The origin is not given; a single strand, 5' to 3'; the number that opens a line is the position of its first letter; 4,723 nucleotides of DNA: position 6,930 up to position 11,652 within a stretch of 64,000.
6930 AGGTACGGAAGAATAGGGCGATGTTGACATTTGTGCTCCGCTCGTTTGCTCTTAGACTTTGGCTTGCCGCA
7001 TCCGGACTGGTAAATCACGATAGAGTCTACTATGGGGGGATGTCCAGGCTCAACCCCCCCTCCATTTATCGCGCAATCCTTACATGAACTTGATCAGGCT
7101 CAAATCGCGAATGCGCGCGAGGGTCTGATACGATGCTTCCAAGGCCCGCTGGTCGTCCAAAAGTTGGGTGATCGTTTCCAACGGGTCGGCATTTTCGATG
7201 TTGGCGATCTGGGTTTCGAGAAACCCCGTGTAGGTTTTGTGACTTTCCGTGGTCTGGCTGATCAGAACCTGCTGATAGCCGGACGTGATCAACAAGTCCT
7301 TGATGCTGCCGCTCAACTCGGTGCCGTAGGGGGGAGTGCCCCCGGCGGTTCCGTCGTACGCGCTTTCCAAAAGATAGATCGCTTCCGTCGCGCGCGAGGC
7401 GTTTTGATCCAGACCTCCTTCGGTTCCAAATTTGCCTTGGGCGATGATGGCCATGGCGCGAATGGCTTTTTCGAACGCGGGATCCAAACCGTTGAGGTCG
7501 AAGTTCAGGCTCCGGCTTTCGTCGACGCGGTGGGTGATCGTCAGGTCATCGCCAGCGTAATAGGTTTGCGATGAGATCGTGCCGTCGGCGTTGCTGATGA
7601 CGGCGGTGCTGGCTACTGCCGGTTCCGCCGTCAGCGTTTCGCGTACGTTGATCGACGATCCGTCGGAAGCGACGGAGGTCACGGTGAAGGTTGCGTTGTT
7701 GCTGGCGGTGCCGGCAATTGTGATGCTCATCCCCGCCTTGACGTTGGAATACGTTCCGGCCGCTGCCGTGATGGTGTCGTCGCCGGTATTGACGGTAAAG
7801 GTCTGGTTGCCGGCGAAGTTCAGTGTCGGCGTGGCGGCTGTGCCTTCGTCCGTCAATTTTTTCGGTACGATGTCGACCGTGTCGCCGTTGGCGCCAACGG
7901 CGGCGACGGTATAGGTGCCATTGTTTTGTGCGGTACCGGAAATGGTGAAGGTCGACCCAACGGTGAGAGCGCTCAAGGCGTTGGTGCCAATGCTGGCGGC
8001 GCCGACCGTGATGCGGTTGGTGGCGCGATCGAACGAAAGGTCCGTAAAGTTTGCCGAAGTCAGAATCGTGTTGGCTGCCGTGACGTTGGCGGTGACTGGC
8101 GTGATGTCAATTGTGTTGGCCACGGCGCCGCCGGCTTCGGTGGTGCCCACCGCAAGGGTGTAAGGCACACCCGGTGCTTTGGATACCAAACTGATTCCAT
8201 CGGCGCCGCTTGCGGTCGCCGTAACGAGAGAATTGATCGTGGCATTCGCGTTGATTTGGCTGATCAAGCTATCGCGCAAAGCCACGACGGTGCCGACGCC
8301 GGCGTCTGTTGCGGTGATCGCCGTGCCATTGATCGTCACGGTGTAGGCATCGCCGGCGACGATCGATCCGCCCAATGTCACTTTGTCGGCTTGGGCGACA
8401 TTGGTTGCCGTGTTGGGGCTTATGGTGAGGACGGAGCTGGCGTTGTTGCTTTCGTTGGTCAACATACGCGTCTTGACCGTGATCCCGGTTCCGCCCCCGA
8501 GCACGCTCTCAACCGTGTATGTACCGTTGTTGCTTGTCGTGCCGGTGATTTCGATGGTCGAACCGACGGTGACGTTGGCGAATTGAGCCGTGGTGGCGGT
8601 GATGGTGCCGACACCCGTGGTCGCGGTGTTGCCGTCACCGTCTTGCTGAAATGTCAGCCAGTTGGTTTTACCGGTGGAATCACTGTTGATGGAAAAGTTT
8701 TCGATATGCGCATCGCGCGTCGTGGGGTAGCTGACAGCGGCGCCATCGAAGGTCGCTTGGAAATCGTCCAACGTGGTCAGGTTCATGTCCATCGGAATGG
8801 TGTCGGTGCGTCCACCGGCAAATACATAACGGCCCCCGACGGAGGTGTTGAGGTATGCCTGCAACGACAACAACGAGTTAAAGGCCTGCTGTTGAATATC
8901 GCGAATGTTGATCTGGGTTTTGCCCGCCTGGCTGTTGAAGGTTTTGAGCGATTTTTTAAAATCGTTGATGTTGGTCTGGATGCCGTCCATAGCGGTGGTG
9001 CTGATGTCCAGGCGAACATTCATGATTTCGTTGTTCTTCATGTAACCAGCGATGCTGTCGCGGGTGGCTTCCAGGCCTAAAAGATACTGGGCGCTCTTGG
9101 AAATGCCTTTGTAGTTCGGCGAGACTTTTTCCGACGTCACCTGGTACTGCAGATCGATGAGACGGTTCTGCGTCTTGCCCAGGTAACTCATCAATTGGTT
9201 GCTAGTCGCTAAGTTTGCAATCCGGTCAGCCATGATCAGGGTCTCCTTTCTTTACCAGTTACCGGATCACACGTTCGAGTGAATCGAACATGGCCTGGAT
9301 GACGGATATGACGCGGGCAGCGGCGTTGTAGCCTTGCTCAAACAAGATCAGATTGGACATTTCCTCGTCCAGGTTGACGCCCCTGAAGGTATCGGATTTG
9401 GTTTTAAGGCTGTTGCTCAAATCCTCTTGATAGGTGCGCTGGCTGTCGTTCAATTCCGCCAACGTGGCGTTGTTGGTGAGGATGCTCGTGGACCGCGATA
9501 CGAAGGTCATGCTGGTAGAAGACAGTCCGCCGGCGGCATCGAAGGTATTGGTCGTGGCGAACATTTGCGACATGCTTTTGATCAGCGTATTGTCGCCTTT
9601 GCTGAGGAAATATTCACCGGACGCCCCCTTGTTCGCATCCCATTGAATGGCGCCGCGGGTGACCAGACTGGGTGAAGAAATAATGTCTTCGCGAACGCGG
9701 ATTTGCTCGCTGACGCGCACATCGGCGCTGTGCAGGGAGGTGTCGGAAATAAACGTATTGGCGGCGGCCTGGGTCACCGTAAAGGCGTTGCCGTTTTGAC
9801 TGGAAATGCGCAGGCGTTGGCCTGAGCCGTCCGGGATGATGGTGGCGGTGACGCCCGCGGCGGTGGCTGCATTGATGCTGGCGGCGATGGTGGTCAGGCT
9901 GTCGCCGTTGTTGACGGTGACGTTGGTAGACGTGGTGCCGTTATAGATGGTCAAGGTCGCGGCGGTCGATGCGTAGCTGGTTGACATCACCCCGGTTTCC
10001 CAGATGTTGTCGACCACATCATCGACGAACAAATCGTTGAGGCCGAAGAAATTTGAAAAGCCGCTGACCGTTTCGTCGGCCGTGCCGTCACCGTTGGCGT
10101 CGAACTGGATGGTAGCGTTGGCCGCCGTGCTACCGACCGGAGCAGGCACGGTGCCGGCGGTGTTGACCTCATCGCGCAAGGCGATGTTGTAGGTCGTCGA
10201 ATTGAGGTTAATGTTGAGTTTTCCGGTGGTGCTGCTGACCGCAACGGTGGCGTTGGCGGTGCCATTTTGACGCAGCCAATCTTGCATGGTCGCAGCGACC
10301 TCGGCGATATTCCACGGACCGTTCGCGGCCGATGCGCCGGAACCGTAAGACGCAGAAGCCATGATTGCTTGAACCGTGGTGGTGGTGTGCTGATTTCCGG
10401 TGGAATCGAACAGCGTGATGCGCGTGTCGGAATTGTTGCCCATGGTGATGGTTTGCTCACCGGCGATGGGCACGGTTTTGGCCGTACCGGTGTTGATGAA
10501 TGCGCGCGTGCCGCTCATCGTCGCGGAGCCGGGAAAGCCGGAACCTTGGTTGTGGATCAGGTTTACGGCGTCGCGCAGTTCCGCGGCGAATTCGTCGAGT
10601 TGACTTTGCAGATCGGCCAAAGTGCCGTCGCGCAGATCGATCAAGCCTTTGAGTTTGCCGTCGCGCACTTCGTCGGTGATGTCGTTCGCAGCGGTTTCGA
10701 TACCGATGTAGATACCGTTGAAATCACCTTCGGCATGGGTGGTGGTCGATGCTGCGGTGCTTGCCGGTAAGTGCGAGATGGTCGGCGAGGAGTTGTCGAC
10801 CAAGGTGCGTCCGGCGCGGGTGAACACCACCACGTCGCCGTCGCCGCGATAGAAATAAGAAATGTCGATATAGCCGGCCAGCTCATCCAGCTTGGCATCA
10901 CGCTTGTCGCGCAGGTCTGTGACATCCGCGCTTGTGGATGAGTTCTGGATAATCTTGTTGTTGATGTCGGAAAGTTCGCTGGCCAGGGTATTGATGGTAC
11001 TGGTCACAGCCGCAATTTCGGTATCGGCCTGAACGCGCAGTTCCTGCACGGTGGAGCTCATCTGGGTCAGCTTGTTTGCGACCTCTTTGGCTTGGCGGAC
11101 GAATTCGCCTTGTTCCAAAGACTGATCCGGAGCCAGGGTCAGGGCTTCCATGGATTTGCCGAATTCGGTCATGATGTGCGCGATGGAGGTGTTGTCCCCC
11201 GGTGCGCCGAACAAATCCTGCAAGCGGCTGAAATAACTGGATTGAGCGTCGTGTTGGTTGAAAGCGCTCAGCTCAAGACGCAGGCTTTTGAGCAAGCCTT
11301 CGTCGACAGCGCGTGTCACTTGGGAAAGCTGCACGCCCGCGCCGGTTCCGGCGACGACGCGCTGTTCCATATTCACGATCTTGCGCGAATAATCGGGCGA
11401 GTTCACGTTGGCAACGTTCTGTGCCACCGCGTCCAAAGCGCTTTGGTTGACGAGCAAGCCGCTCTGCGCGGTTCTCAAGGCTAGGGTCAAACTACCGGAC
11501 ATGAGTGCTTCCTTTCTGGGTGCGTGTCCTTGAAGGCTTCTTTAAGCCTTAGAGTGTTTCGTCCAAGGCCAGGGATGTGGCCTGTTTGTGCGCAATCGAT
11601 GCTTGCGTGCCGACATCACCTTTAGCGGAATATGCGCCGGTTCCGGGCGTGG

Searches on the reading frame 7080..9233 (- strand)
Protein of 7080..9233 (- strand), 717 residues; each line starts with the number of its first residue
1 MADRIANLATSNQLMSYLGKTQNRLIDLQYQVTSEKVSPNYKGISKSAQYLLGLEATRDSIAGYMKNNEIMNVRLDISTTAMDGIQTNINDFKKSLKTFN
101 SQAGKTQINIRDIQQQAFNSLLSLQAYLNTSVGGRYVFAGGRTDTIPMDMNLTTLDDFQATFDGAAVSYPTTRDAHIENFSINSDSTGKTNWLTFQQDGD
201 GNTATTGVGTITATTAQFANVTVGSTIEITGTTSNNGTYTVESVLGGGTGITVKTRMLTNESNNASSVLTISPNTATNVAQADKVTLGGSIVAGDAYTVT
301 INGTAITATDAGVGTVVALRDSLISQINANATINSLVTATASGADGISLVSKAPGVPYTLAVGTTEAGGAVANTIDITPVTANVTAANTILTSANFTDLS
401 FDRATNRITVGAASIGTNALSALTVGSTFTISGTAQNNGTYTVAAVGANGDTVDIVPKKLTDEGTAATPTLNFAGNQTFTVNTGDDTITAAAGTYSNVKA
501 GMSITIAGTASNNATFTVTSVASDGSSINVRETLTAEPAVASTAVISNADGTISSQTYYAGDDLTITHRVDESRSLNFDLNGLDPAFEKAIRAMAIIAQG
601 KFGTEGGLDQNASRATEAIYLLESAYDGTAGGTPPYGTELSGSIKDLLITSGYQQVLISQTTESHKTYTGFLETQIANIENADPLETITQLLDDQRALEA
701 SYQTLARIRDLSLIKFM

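Call 56: search_protein_families(library=pfam, proteins=[window:7080-9233:-], max_evalue=0.0001)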
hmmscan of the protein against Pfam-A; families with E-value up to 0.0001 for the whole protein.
window:7080-9233:- (717 aa): 1 family
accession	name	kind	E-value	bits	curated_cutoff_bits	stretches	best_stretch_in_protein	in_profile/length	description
PF05354.17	Phage_attach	-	4.7e-05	24.3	26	0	197-254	45-96/99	Phage Head-Tail Attachment protein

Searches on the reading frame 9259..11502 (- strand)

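Call 56: search_protein_families(library=pfam, proteins=[window:9259-11502:-], max_evalue=0.0001)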
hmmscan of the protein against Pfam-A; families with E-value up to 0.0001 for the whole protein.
window:9259-11502:- (747 aa): 4 families
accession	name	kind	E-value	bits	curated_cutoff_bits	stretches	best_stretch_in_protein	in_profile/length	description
PF22638.1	FlgK_D1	-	1.6e-44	152.7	28.6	1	92-326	2-227/233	Flagellar hook-associated protein FlgK helical domain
PF06429.18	Flg_bbr_C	-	1.9e-07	30.9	23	1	708-743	9-44/46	Flagellar basal body rod FlgEFG protein C-terminal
PF07196.18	Flagellin_IN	-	2.2e-06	28.2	22.7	1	516-568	1-53/55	Flagellin hook IN motif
PF00460.25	Flg_bb_rod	-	7.9e-05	23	20.7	0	9-36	1-28/31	Flagella basal body rod protein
